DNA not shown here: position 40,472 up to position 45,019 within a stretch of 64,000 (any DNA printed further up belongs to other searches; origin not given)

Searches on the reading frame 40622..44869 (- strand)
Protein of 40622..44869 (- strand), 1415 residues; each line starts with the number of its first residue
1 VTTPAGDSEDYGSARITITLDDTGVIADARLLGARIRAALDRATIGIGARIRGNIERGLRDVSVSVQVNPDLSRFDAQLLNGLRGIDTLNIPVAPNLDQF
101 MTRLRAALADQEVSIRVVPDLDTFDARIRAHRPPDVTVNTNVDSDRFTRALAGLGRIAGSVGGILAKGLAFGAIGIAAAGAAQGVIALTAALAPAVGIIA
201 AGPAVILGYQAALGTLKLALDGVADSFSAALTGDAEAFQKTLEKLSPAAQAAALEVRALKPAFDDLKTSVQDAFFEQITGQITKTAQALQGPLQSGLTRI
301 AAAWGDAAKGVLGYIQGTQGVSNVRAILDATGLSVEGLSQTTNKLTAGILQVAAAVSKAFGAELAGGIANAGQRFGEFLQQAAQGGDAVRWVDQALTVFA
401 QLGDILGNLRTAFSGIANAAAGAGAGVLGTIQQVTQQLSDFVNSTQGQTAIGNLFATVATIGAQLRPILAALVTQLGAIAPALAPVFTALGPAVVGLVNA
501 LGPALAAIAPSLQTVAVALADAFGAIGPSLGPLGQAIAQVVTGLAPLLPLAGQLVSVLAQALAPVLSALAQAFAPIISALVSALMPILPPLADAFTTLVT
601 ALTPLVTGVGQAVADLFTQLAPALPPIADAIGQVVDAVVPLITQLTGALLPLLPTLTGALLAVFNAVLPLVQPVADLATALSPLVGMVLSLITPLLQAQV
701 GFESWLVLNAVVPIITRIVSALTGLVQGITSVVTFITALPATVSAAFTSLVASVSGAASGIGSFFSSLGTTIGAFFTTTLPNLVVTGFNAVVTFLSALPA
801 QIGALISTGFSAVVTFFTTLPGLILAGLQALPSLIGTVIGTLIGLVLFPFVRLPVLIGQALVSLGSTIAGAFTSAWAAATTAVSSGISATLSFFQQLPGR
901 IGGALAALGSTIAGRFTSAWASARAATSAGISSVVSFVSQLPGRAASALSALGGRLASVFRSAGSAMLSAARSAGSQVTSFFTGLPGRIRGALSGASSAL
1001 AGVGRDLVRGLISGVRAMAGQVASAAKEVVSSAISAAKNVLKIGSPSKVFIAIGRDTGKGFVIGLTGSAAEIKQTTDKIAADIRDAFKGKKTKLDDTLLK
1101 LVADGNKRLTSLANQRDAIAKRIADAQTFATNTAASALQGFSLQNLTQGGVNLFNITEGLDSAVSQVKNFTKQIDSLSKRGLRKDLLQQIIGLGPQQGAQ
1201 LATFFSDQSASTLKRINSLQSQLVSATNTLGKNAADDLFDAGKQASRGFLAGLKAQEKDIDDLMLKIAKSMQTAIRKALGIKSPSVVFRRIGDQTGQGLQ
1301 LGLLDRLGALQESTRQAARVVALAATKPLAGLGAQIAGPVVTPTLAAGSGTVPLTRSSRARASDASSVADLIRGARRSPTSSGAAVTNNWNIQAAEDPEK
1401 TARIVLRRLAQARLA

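Call 6: search_protein_families(library=pfam, proteins=[window:40622-44869:-], max_evalue=0.01)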
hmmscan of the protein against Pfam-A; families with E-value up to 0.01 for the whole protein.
window:40622-44869:- (1415 aa): 2 families
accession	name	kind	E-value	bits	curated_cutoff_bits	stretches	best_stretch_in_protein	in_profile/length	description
PF04513.17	Baculo_PEP_C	-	3.4e-11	43.8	38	0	436-547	5-118/140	Baculovirus polyhedron envelope protein, PEP, C terminus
PF07464.16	ApoLp-III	-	0.0064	17.1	36.3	0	255-319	52-118/146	Apolipophorin-III precursor (apoLp-III)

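Call 7: search_protein_families(library=phrogs, proteins=[window:40622-44869:-], max_evalue=0.01)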
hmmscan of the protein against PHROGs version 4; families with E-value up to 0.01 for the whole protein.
window:40622-44869:- (1415 aa): 29 families (the best 25 are shown)
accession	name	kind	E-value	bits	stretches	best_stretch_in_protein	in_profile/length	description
phrog_305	-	tail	4.9e-138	463.4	5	64-584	16-535/1001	tail length tape measure protein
phrog_6090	-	tail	2.1e-88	298.5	1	232-819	454-1036/1853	tail length tape measure protein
phrog_58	-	tail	4.4e-65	221.9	3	777-1181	719-1060/1544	tail length tape measure protein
phrog_5493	-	tail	2.1e-60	206.1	3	674-1105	654-1039/1102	tail length tape measure protein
phrog_5448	-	tail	5.2e-47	160.6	3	571-1084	1587-2013/3103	tail length tape measure protein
phrog_1204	-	tail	3.1e-46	158.9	3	220-776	414-981/1483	tail protein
phrog_1272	-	tail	1.1e-41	143.7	4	457-889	546-910/1606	tail length tape measure protein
phrog_934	-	tail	8.1e-38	130.6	1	154-553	154-558/1988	tail length tape measure protein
phrog_3547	-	tail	3e-37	129.1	2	235-482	310-557/1767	tail length tape measure protein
phrog_4197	-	tail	5.1e-37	128.2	2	230-522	494-798/1783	tail length tape measure protein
phrog_4372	-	tail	1.1e-36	126.9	3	819-1343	1108-1584/1681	tail length tape measure protein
phrog_6435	-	tail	1.3e-29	103.3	1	150-479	265-594/2090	tail length tape measure protein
phrog_1535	-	tail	5.1e-29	102.1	2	458-1025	537-1024/1152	tail length tape measure protein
phrog_2337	-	tail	4.8e-22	79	1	151-406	154-404/1326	tail length tape measure protein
phrog_1686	-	tail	1.5e-18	67.1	2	933-1112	1000-1159/1224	tail length tape measure protein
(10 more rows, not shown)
